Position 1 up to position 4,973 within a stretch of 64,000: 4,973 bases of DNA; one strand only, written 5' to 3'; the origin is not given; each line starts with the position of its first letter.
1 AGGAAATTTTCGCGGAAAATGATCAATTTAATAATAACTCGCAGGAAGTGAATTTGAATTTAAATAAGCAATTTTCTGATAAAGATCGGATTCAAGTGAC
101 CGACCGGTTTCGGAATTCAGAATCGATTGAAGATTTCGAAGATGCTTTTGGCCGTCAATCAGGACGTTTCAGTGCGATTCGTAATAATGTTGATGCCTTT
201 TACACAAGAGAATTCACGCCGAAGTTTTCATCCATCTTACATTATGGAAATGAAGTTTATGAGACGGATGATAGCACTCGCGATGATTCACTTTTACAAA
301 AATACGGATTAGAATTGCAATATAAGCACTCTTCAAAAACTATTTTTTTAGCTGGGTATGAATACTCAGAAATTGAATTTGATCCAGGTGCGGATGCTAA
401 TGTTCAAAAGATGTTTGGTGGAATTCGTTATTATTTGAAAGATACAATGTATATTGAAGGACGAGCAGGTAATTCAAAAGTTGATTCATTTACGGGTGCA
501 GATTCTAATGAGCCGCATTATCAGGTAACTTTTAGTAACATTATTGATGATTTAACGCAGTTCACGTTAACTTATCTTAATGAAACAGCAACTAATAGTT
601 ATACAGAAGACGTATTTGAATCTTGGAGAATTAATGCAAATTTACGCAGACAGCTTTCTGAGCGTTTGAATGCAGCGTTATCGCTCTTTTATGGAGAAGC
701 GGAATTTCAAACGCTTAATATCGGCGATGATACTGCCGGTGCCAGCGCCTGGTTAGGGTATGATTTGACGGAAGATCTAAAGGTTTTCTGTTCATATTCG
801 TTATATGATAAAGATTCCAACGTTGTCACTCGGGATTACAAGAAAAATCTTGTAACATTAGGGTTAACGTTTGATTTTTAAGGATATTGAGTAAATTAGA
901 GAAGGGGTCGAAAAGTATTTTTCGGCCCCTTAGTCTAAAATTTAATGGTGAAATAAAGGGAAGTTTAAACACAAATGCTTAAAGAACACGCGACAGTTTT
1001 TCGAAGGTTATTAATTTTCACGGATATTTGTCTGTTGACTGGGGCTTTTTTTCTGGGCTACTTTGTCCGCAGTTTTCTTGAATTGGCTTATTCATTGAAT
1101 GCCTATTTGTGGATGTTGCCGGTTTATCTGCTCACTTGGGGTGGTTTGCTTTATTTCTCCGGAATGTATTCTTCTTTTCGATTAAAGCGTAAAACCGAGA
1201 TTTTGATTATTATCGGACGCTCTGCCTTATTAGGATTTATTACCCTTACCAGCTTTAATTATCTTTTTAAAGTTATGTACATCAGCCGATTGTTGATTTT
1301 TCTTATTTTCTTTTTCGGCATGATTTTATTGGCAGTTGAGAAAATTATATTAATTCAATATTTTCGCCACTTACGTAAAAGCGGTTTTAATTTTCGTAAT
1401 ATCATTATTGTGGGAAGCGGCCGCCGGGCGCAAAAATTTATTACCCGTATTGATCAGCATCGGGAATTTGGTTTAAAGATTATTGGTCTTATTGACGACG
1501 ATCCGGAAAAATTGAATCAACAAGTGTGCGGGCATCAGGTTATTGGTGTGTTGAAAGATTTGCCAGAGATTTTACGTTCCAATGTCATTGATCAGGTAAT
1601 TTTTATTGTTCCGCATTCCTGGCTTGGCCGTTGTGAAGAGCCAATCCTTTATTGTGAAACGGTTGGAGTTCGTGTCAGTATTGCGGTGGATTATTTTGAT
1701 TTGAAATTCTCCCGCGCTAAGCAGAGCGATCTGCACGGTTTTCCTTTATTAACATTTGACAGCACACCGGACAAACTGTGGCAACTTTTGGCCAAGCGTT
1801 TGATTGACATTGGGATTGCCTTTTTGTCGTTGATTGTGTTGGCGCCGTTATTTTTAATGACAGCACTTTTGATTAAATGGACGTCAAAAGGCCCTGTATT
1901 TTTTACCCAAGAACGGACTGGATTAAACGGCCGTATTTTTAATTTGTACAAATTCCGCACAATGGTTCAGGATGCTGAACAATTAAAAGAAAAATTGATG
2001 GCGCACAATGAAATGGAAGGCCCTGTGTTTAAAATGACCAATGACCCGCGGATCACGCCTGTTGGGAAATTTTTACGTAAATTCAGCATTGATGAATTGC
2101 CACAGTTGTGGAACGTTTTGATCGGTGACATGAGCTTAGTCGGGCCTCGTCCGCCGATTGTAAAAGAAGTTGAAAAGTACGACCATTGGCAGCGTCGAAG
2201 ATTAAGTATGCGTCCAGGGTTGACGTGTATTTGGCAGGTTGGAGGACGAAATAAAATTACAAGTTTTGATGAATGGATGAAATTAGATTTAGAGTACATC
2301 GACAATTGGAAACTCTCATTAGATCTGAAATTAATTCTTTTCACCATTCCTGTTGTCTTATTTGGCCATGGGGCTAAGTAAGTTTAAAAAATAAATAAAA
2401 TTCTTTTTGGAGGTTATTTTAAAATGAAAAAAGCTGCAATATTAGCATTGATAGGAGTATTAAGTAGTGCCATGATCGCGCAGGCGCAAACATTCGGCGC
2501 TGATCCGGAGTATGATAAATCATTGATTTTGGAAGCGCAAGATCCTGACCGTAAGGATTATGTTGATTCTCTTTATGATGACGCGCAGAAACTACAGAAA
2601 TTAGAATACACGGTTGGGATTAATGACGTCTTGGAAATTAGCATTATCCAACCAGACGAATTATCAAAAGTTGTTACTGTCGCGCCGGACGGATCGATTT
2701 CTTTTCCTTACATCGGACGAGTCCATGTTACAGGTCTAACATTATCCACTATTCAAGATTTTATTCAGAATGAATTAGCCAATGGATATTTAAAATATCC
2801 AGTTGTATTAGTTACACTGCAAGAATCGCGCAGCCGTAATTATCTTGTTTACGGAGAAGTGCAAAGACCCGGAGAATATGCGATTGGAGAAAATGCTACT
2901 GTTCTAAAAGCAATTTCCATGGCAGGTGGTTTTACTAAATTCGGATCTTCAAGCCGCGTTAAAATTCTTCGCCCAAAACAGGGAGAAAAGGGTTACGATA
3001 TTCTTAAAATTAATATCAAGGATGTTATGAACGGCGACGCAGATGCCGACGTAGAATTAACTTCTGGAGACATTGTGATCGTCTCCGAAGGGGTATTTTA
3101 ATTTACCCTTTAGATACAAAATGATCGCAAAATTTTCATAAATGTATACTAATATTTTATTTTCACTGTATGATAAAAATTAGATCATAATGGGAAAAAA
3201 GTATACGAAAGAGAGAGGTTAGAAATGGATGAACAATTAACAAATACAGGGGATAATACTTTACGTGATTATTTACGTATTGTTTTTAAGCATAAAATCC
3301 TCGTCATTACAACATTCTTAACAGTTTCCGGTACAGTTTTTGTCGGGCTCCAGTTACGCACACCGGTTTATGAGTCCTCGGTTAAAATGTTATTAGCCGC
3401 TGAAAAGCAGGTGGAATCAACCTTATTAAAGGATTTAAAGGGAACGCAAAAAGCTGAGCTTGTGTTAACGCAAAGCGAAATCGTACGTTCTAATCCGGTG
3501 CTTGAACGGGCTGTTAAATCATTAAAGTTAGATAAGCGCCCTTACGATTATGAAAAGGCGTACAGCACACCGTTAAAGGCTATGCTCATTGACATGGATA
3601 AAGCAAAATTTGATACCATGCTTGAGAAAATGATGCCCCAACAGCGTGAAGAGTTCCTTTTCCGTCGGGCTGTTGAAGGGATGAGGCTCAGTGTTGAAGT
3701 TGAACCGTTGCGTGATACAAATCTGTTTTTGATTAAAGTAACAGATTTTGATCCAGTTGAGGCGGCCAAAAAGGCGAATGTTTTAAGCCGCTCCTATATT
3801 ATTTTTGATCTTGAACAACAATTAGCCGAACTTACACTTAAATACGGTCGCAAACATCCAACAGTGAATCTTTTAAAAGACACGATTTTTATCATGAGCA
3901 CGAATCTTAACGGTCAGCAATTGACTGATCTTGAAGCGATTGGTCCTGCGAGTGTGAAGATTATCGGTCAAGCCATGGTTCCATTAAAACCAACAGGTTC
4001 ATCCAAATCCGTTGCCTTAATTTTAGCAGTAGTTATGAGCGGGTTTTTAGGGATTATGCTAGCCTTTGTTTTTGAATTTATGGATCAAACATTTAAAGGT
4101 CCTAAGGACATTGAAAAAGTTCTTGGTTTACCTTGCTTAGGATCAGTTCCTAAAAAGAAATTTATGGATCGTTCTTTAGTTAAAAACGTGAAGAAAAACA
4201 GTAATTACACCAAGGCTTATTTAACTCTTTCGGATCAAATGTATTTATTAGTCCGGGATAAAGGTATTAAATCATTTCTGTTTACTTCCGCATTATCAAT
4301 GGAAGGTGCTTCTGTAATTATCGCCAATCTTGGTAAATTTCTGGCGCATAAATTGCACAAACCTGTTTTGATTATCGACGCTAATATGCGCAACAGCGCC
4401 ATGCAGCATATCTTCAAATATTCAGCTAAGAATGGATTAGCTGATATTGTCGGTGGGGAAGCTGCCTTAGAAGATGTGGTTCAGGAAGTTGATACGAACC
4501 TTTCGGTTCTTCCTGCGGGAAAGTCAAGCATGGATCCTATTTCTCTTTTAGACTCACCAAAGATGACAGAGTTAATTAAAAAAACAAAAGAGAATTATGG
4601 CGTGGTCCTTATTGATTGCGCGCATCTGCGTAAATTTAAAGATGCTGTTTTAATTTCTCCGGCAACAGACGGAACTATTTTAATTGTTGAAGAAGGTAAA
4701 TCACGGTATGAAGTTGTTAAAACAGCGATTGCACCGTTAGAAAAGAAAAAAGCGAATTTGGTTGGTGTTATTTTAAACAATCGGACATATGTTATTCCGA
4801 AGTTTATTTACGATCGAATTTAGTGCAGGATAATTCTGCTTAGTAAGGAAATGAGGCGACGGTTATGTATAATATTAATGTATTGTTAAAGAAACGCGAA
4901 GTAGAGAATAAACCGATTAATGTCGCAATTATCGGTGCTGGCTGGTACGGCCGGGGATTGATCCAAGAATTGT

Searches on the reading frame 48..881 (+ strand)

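Call 7: search_protein_families(library=pfam, proteins=[window:48-881:+])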
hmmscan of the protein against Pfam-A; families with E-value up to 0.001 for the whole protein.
window:48-881:+ (277 aa): 1 family
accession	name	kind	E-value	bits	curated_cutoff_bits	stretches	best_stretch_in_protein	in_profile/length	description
PF10082.15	BBP2_2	-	1.1e-12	48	23.7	1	194-275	295-376/378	Putative beta-barrel porin 2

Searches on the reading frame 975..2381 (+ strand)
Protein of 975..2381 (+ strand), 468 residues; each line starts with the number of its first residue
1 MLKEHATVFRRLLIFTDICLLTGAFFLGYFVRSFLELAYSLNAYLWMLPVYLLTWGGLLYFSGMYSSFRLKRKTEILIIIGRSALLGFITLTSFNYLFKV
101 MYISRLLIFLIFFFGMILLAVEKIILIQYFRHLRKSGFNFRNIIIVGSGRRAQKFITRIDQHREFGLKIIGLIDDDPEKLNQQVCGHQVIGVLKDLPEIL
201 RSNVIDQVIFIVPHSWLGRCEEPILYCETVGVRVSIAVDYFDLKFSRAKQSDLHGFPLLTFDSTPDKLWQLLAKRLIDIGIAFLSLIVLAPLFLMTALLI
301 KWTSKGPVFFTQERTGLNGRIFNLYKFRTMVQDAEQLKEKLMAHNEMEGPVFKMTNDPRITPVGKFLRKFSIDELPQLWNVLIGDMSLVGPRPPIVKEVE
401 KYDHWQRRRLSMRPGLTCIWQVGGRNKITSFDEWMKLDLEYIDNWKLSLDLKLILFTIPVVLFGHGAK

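Call 7: search_protein_families(library=pfam, proteins=[window:975-2381:+])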
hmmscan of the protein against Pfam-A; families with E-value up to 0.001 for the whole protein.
window:975-2381:+ (468 aa): 4 families
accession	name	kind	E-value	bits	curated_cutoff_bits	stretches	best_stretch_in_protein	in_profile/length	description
PF02397.22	Bac_transf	-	8.7e-70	234.3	27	1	274-462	1-178/179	Bacterial sugar transferase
PF13727.12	CoA_binding_3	-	2.2e-16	60.8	25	1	62-219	3-156/175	CoA-binding domain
PF02629.25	CoA_binding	-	0.0008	20.6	22.3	0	142-214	5-73/97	CoA binding domain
PF01408.29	GFO_IDH_MocA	-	0.00093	20.3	24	0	142-214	2-72/120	Oxidoreductase family, NAD-binding Rossmann fold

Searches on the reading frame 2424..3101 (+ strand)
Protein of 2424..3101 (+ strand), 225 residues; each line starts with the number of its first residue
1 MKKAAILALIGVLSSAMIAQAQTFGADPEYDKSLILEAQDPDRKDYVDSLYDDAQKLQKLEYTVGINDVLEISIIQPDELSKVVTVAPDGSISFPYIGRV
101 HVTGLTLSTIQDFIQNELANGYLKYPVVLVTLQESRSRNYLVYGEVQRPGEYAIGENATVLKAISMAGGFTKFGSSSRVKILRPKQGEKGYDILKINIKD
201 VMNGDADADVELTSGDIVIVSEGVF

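Call 7: search_protein_families(library=pfam, proteins=[window:2424-3101:+])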
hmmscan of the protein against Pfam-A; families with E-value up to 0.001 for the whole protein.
window:2424-3101:+ (225 aa): 3 families
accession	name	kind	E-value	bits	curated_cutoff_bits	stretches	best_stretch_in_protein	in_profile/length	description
PF02563.21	Poly_export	-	1.6e-19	70.3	28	1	61-132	6-76/77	Polysaccharide biosynthesis/export protein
PF10531.15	SLBB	-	5.8e-10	39.3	27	1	142-189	4-50/55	SLBB domain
PF22461.2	SLBB_2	-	9.3e-10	38.9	27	1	140-220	3-79/79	SLBB domain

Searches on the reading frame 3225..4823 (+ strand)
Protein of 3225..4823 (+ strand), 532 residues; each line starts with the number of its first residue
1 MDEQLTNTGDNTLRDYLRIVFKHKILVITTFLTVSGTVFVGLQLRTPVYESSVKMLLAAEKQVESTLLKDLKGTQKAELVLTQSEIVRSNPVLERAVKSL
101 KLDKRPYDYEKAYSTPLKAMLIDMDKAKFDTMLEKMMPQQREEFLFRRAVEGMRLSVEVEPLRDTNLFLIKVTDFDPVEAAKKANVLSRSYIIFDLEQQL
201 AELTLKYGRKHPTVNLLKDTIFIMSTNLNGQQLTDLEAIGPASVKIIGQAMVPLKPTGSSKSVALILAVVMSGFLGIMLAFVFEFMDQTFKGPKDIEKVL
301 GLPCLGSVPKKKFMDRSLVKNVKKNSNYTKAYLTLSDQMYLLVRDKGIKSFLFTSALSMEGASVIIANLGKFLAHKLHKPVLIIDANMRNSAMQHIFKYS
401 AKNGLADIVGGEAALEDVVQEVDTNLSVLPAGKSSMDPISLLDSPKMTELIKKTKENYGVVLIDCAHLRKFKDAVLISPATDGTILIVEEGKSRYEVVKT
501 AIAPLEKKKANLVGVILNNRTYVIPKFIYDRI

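Call 7: search_protein_families(library=pfam, proteins=[window:3225-4823:+])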
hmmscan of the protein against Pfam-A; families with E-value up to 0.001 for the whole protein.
window:3225-4823:+ (532 aa): 3 families
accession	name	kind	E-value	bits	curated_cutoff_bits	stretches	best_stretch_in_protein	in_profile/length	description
PF13614.12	AAA_31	-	1.3e-05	25.7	27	1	366-466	19-126/177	AAA domain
PF02706.20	Wzz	-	1.7e-05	25.5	25.5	1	13-99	5-90/91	Chain length determinant protein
PF13807.11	GNVR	-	3.8e-05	24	27.7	1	227-282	22-79/82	G-rich domain on putative tyrosine kinase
